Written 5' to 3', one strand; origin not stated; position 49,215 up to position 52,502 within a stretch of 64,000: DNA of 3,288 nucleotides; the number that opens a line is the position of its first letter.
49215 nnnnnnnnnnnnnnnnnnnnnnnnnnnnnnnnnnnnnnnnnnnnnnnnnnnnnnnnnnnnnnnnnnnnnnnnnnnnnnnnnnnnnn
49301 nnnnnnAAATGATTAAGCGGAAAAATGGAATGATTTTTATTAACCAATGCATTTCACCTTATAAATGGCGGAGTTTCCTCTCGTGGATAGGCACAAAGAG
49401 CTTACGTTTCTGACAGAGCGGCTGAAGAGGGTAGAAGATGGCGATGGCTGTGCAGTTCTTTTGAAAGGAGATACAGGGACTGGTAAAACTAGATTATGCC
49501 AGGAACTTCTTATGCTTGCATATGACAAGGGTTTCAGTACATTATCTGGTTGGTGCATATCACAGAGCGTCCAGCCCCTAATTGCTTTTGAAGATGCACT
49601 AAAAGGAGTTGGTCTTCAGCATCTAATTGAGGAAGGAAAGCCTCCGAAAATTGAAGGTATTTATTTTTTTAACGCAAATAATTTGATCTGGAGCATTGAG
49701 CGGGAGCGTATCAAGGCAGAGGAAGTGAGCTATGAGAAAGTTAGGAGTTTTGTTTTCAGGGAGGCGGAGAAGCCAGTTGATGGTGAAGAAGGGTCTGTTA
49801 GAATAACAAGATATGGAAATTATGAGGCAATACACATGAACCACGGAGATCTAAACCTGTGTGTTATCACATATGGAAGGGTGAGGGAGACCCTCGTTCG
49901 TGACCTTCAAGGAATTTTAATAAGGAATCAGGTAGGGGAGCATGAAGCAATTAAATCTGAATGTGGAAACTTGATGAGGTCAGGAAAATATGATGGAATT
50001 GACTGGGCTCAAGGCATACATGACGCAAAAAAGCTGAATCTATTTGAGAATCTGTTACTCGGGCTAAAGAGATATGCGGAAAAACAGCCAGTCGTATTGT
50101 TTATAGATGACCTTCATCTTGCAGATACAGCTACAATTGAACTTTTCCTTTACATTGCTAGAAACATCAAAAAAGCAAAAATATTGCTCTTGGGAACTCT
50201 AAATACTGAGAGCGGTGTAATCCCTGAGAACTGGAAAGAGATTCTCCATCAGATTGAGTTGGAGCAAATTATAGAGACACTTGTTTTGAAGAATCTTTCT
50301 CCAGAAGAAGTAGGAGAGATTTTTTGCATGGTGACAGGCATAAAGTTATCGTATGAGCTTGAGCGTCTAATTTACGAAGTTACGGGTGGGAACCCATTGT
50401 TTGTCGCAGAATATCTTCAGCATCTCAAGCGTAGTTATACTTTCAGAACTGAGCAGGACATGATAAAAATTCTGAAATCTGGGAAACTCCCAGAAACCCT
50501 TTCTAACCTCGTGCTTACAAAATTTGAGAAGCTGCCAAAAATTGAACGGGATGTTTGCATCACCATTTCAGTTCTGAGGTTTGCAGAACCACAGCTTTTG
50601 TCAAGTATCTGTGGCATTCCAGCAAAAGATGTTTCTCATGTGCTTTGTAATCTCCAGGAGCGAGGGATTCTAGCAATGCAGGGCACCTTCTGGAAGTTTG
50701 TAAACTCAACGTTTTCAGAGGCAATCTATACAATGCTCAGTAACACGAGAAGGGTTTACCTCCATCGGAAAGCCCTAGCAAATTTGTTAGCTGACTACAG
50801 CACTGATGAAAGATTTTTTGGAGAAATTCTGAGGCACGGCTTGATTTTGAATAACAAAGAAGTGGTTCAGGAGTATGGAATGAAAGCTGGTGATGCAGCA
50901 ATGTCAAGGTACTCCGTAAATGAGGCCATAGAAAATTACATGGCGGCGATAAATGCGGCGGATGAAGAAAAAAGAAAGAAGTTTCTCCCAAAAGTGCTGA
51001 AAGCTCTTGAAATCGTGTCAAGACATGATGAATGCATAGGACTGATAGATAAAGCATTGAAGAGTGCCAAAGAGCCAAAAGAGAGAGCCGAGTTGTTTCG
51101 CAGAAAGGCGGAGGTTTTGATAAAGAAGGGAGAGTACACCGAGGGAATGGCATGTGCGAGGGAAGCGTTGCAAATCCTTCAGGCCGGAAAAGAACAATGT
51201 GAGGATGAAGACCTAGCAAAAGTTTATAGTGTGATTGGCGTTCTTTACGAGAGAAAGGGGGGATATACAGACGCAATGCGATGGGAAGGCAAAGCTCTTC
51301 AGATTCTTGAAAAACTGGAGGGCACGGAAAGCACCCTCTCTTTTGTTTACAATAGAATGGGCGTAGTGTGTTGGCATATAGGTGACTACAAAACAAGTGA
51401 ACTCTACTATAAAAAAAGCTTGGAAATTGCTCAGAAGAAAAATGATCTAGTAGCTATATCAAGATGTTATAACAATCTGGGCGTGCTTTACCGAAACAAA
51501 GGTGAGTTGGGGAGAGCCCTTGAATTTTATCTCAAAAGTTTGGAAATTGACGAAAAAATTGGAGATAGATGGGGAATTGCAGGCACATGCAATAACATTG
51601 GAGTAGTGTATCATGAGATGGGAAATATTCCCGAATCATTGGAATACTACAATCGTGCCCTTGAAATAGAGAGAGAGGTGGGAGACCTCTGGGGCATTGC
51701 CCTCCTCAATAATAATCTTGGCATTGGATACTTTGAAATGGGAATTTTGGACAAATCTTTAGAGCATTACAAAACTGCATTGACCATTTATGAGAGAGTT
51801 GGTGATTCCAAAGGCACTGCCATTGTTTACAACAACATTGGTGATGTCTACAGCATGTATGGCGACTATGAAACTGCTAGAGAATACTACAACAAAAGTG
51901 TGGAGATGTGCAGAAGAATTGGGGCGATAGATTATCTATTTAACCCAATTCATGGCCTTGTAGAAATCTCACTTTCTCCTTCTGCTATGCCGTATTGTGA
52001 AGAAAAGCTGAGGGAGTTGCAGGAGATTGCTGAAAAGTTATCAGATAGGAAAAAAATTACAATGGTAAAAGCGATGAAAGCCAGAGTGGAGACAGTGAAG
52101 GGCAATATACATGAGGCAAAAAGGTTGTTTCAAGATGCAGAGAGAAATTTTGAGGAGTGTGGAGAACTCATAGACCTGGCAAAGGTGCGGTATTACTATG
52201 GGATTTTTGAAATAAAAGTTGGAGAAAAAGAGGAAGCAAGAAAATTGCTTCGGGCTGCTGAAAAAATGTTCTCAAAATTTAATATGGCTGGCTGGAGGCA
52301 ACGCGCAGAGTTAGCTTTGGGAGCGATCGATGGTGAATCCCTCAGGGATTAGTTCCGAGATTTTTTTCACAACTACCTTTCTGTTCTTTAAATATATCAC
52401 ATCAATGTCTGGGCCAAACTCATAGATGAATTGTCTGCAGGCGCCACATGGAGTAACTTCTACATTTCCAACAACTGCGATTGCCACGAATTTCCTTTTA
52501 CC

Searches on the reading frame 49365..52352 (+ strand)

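Call 15: search_protein_families(library=pfam, proteins=[window:49365-52352:+], max_evalue=0.001)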
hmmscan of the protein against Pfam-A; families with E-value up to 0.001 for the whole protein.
window:49365-52352:+ (995 aa): 16 families
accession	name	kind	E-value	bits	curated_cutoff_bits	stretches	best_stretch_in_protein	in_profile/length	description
PF13424.12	TPR_12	-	2.4e-50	169.1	30.1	4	778-850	2-76/77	Tetratricopeptide repeat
PF00515.34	TPR_1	-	7.8e-36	120.9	27.8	3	741-769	3-31/34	Tetratricopeptide repeat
PF07719.23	TPR_2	-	3.9e-31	105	27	2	700-731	2-33/34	Tetratricopeptide repeat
PF13374.12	TPR_10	-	7.6e-30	102.5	27.5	2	700-728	3-31/42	Tetratricopeptide repeat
PF13181.12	TPR_8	-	4.8e-23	79.7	25.7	2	700-731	2-33/34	Tetratricopeptide repeat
PF13191.12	AAA_16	-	3e-17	64.1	32.6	1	6-268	2-159/167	AAA ATPase domain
PF17874.7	TPR_MalT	-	2.8e-14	53.6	45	2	744-932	45-235/336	MalT-like TPR region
PF13176.12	TPR_7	-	5.1e-14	51.5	27.9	0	703-735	3-35/36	Tetratricopeptide repeat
PF13428.12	TPR_14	-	5.5e-11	42.5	23.5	0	941-982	3-43/44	Tetratricopeptide repeat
PF24885.1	TPR_NPHP3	-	4.1e-10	39.9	100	0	683-770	82-172/239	Nephrocystin-3 TPR domain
PF13432.12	TPR_16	-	3.7e-09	37.3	32.7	0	699-729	31-61/65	Tetratricopeptide repeat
PF13414.12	TPR_11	-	7.9e-09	35.5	26.8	0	748-769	3-24/42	TPR repeat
PF10602.15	RPN7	-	9.1e-09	35.7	29.6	1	796-947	13-160/174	26S proteasome subunit RPN7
PF13431.12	TPR_17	-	1.2e-07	31.9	24.4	0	699-720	13-34/34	Tetratricopeptide repeat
PF14938.12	SNAP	-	3.4e-05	23.9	25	0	701-844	37-180/282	Soluble NSF attachment protein, SNAP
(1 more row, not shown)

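Call 79: search_protein_families(library=padloc, proteins=[window:49365-52352:+], max_evalue=0.001)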
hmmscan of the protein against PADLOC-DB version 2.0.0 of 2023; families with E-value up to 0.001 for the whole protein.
window:49365-52352:+ (995 aa): 2 families
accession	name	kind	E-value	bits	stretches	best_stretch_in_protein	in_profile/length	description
PDLC01169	TPR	-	3.3e-25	86.9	3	700-814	110-223/252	TPR repeats containing protein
PDLC01171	TPR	-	6.3e-08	30.1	1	564-770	97-284/504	TPR repeats containing protein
